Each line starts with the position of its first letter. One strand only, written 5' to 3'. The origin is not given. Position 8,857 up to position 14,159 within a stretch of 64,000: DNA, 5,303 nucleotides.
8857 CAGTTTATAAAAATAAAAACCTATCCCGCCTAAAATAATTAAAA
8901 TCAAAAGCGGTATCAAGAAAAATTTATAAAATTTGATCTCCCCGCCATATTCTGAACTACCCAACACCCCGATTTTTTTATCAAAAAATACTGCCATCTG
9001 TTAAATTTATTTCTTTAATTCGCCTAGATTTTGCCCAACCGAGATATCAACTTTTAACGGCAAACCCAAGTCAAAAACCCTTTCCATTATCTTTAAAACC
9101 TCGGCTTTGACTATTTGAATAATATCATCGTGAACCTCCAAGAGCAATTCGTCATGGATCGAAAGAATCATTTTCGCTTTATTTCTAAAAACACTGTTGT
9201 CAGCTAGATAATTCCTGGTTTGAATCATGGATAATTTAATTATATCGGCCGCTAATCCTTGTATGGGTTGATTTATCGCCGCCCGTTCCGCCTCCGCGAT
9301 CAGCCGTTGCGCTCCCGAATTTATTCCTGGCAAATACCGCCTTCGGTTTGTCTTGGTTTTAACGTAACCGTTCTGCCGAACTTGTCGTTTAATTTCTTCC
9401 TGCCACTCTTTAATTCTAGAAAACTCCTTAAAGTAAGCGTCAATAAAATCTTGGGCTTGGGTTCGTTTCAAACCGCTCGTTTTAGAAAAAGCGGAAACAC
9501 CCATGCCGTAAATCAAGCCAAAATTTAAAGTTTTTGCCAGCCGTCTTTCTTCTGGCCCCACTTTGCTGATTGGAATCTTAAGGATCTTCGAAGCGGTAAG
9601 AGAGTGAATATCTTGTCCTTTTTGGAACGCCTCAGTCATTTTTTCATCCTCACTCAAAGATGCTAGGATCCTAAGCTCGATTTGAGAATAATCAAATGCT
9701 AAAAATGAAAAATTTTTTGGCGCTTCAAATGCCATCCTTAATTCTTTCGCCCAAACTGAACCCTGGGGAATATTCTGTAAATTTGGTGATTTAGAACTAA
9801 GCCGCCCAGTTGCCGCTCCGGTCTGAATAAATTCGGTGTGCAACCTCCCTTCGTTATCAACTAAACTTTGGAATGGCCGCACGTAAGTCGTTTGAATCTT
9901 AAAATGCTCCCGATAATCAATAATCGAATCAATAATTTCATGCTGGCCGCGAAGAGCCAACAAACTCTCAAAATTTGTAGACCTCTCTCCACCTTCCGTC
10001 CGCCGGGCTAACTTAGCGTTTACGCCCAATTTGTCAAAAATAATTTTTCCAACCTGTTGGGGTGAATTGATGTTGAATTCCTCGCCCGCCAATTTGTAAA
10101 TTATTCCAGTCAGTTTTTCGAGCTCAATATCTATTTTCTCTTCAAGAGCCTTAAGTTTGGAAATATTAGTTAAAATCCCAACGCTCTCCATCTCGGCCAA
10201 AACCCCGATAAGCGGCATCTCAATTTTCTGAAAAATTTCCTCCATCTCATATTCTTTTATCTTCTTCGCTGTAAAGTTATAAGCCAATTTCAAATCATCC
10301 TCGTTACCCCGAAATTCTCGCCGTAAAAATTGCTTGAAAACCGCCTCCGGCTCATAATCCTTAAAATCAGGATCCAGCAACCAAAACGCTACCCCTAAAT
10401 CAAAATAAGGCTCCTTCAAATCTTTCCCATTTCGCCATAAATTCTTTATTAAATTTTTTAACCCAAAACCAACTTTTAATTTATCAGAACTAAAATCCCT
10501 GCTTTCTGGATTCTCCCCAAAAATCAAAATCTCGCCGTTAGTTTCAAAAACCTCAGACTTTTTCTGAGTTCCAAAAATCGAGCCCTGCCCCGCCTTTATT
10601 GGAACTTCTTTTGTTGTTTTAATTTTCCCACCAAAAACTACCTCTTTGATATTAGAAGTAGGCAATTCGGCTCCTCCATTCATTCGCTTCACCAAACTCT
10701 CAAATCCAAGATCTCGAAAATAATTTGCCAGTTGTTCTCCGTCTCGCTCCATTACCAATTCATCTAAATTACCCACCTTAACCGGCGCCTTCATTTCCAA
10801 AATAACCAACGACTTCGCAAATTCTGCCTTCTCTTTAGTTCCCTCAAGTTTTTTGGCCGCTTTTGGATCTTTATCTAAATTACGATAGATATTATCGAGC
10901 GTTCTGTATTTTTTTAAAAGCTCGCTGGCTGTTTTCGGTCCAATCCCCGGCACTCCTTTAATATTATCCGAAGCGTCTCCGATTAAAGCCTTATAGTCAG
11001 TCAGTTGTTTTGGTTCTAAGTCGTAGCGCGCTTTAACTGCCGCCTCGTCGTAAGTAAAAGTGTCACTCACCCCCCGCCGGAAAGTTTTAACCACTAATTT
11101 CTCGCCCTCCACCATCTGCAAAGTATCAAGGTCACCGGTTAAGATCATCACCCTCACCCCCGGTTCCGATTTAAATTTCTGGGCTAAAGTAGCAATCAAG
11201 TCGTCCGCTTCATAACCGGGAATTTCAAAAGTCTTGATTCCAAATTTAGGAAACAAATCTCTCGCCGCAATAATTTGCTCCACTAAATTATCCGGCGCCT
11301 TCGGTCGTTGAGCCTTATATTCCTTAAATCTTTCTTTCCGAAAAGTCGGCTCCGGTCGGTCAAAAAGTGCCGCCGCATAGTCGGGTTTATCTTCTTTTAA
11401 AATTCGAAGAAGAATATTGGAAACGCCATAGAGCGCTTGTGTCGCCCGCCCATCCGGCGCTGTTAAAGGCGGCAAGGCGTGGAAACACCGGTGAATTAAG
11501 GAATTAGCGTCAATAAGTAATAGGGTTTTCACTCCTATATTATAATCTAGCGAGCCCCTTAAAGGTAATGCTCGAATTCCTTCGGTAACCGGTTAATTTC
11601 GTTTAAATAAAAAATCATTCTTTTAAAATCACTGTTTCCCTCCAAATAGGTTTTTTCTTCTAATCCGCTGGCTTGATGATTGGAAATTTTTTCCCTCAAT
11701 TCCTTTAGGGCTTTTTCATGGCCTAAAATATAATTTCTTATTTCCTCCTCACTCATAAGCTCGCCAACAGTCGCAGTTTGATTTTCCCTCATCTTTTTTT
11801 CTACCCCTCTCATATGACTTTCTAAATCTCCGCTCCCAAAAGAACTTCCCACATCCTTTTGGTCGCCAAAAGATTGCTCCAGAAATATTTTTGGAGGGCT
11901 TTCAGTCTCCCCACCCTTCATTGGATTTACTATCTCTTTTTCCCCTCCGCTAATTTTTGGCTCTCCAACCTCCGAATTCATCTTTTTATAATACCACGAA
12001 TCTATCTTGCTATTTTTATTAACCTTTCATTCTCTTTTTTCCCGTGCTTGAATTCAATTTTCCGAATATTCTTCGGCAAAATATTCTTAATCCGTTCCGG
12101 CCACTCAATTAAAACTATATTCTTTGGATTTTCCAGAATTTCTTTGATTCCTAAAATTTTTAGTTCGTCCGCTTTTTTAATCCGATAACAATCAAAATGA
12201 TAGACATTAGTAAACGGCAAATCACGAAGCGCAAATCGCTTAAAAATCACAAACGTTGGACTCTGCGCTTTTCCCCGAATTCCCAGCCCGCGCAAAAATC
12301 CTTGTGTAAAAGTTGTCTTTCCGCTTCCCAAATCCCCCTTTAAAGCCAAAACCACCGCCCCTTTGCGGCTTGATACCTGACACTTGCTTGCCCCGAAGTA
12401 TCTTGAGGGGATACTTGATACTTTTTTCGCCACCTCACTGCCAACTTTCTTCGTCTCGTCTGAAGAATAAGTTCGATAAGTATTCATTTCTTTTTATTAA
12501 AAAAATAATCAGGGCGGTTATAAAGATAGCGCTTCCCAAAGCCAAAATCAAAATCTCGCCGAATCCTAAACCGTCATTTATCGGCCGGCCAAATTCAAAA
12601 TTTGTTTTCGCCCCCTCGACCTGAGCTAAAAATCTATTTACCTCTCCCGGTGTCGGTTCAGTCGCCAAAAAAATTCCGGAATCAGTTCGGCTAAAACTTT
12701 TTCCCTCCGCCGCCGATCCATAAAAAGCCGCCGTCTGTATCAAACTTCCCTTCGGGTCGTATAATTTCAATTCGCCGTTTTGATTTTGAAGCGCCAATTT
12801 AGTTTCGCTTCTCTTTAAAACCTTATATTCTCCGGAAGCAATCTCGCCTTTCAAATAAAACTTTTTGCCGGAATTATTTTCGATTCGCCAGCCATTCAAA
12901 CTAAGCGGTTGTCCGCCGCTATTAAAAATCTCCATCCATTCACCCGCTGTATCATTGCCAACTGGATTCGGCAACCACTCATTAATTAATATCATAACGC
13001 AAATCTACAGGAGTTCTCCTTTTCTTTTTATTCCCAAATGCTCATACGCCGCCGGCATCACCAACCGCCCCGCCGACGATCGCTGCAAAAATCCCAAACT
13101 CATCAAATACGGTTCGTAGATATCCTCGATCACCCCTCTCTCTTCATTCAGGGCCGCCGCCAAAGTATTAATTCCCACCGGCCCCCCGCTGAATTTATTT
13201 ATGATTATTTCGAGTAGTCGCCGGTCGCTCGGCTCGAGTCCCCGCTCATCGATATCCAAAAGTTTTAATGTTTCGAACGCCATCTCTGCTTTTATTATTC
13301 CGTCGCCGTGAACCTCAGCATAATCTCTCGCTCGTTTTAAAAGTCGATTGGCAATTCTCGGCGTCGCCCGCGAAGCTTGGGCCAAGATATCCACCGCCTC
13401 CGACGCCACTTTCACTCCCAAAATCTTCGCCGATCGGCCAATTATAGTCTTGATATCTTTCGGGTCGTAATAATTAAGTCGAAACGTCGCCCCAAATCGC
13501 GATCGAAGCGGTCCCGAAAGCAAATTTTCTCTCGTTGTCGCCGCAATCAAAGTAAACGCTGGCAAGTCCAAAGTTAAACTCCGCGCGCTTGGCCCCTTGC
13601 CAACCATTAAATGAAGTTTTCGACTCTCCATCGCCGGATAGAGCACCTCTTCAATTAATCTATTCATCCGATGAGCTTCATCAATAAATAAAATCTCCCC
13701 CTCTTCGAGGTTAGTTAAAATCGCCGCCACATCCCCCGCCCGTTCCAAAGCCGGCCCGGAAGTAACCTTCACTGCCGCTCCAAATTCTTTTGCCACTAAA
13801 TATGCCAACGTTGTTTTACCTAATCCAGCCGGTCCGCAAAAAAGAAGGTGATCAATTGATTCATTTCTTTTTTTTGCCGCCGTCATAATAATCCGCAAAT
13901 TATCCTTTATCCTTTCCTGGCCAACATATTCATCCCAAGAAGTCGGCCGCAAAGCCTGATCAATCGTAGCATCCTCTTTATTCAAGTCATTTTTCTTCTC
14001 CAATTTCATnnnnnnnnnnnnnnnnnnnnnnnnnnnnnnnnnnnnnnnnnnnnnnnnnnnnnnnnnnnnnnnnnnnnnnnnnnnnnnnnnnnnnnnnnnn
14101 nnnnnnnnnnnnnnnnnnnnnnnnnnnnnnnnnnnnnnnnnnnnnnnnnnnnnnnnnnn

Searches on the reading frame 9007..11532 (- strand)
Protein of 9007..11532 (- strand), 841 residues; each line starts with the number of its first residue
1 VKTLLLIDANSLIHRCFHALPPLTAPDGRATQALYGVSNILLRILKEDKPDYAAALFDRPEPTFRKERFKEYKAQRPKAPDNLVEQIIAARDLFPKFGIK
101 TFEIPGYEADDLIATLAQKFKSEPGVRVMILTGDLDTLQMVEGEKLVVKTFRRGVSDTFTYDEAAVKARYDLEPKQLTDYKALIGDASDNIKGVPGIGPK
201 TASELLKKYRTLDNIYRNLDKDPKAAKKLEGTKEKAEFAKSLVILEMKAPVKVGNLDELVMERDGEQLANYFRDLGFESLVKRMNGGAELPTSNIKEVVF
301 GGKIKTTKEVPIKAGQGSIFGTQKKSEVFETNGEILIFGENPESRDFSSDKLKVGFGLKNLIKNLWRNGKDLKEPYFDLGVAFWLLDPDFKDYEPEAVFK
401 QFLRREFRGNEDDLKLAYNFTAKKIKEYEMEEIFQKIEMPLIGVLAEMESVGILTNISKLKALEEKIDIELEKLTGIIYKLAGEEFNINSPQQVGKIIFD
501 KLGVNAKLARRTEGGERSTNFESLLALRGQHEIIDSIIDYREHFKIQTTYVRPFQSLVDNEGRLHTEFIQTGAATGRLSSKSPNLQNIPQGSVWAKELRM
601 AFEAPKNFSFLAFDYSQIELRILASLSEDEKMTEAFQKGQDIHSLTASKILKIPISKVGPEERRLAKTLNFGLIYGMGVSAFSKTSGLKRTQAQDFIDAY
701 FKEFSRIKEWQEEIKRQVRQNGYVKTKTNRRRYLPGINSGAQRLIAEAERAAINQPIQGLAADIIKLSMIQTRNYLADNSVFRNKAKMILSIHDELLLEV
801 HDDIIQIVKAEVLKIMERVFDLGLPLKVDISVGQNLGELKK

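Call 21: search_protein_families(library=pfam, proteins=[window:9007-11532:-])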
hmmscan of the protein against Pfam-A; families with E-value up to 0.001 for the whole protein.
window:9007-11532:- (841 aa): 4 families
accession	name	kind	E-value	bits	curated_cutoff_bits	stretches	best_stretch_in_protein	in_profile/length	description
PF00476.26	DNA_pol_A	-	1.5e-128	429.4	34.3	1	459-837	3-380/381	DNA polymerase family A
PF02739.22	5_3_exonuc_N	-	1.6e-49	168.2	34.3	1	3-170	1-163/164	5'-3' exonuclease, N-terminal resolvase-like domain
PF01367.25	5_3_exonuc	-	5e-27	94.7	40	1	173-261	2-91/97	5'-3' exonuclease, C-terminal SAM fold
PF14520.12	HHH_5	-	0.00016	22.5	27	1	192-235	5-46/57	Helix-hairpin-helix domain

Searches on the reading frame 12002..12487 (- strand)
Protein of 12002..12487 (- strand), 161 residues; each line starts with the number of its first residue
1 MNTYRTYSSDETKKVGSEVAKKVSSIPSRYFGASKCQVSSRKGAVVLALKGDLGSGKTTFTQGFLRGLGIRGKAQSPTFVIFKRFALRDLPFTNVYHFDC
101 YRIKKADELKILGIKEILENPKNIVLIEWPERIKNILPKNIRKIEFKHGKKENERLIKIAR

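Call 21: search_protein_families(library=pfam, proteins=[window:12002-12487:-])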
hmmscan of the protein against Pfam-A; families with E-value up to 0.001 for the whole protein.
window:12002-12487:- (161 aa): 1 family
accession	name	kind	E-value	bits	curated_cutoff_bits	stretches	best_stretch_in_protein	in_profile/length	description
PF02367.23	TsaE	-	2.8e-33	115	26.6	1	9-155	4-126/128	Threonylcarbamoyl adenosine biosynthesis protein TsaE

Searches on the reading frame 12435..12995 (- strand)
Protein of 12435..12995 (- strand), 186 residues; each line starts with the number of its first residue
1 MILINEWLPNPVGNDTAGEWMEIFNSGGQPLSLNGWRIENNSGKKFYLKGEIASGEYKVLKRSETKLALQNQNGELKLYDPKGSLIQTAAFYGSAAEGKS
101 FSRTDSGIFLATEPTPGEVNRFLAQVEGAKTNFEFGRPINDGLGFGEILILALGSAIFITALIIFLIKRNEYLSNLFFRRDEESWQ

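Call 21: search_protein_families(library=pfam, proteins=[window:12435-12995:-])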
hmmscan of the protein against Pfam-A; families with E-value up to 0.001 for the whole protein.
window:12435-12995:- (186 aa): 1 family
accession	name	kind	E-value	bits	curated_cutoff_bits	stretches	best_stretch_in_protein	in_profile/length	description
PF00932.25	LTD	-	5.8e-14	52.8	34.3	1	2-89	8-105/109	Lamin Tail Domain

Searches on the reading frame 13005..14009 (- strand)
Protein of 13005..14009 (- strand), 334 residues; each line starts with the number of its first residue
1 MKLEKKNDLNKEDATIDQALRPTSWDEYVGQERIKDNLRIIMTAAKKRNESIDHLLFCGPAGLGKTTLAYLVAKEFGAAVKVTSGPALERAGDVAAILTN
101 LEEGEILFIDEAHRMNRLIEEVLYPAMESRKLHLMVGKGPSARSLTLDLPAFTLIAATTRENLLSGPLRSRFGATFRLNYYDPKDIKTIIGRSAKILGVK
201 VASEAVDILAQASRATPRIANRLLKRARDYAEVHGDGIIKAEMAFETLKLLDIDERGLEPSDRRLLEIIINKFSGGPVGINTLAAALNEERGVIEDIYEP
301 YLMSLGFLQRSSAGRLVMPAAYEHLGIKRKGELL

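Call 10: find_related_loci(query=window:13005-14009:-, collection=genome_contigs, flank=3000)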
Query window:13005-14009:- (334 aa) in genome_contigs; peptide patterns used: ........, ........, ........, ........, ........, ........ (x = any residue, [..] = any of these).
600 stretches matched a pattern (row limit reached: there are more); 598 encode a relative of the query (tblastn E <= 1e-3); the best 80 are kept; 80 distinct loci.
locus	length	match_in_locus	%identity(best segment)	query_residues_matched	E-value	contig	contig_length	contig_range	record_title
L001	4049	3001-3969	82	12-334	0e+0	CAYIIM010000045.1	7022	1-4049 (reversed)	MAG TPA_asm: uncultured Candidatus Saccharibacteria bacterium isolate ERP119705_co24_121 genome assembly, contig: NODE_1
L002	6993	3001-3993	73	4-334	5e-166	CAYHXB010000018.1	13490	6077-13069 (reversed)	MAG TPA_asm: uncultured Candidatus Saccharibacteria bacterium isolate ERP119705_co17_969 genome assembly, contig: NODE_6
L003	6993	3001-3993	80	4-334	0e+0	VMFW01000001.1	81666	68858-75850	MAG: Parcubacteria group bacterium Gr01-1014_20 G01um101420_scaffold_83, whole genome shotgun sequence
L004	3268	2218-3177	65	15-334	7e-144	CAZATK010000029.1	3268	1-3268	MAG TPA_asm: uncultured Candidatus Saccharibacteria bacterium isolate SRP178908_co1_176 genome assembly, contig: NODE_30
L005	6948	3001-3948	63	12-326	4e-133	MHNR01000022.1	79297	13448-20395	MAG: Candidatus Ryanbacteria bacterium RIFCSPHIGHO2_02_FULL_48_12 rifcsphigho2_02_scaffold_5051, whole genome shotgun se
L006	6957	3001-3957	62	9-327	6e-129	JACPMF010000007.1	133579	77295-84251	MAG: Candidatus Sungiibacteriota bacterium isolate NC_groundwater_542_Ag_S-0.1um_47_13 S35_SO-1_scaffold_29115, whole ge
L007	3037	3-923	60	21-327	4e-129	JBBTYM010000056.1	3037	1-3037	MAG: Patescibacteria group bacterium isolate H41-bin131_1 H41_bin131_1_000000000056, whole genome shotgun sequence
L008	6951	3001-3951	57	12-328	3e-124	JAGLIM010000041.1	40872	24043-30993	MAG: Candidatus Paceibacterota bacterium isolate RS_2_5 ROV157_2.bin.5.fa_41, whole genome shotgun sequence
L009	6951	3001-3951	59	12-328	1e-123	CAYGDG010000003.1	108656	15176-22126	MAG TPA_asm: uncultured Candidatus Saccharibacteria bacterium isolate ERP113451_co1_245 genome assembly, contig: NODE_84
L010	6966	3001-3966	59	7-328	3e-122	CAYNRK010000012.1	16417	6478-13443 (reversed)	MAG TPA_asm: uncultured Gammaproteobacteria bacterium isolate SRP077602_co8_262 genome assembly, contig: NODE_5111_lengt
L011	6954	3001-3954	58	10-327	6e-122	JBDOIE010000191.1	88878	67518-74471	MAG: Chloroflexia bacterium isolate TC202112_Ori_Bins012 k147_379021, whole genome shotgun sequence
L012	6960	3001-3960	56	8-327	6e-122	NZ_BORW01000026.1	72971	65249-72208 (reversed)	Paenibacillus cookii strain J21TS3 sequence026, whole genome shotgun sequence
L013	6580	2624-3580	57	10-328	1e-121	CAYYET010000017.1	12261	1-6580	MAG TPA_asm: uncultured Bdellovibrionales bacterium isolate SRP135725_co1_601 genome assembly, contig: NODE_7154_length_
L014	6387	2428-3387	56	8-327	9e-122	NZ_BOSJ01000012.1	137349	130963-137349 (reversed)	Paenibacillus sp. J45TS6 sequence012, whole genome shotgun sequence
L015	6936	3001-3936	59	15-326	4e-121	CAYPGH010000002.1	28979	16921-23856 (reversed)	MAG TPA_asm: uncultured Candidatus Saccharibacteria bacterium isolate SRP050083_co2_53 genome assembly, contig: NODE_100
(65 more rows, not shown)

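Call 21: search_protein_families(library=pfam, proteins=[window:13005-14009:-])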
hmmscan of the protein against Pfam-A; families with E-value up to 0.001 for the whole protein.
window:13005-14009:- (334 aa): 7 families
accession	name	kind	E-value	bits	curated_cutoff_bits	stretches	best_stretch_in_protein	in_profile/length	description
PF05496.18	RuvB_N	-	4.4e-69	231.7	27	1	20-178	1-159/159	Holliday junction DNA helicase RuvB P-loop domain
PF17864.7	AAA_lid_4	-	4.6e-25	87.6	27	1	181-254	1-74/74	RuvB AAA lid domain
PF05491.19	RuvB_C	-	4e-21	75.2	24.7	1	255-325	1-71/72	RuvB C-terminal winged helix domain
PF00004.35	AAA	-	3.8e-17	63.4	21.2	1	55-178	1-129/131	ATPase family associated with various cellular activities (AAA)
PF07728.20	AAA_5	-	9.5e-10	39.1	22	1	54-172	1-139/139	AAA domain (dynein-related subfamily)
PF06068.19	TIP49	-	0.00024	20.9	23.8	0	26-83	24-81/347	TIP49 P-loop domain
PF13173.12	AAA_14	-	0.0003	21.2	27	0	56-135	6-94/129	AAA domain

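Call 64: find_encoding_contigs(protein=window:13005-14009:-, flank=1000, max_places=4)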
Protein window:13005-14009:- (334 aa): 5 contigs read that carry it; 2 places shown.
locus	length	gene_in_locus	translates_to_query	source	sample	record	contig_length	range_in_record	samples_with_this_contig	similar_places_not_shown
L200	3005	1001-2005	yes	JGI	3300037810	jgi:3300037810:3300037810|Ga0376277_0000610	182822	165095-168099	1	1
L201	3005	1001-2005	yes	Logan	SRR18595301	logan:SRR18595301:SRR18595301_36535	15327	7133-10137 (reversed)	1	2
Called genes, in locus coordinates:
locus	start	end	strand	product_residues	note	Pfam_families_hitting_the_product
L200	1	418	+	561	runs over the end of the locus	PF05157:MshEN, PF00437:T2SSE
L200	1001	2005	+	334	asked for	PF05496:RuvB_N, PF00004:AAA, PF07728:AAA_5, PF17864:AAA_lid_4, PF05491:WHD_RuvB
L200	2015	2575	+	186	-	PF00932:LTD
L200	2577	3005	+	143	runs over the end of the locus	PF02367:TsaE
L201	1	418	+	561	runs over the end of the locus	PF05157:MshEN, PF00437:T2SSE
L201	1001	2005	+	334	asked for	PF05496:RuvB_N, PF00004:AAA, PF07728:AAA_5, PF17864:AAA_lid_4, PF05491:WHD_RuvB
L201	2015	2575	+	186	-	PF00932:LTD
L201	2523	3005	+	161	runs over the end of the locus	PF02367:TsaE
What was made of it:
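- Checked: Gene callers placed nothing between pilB and ruvB (call 64).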
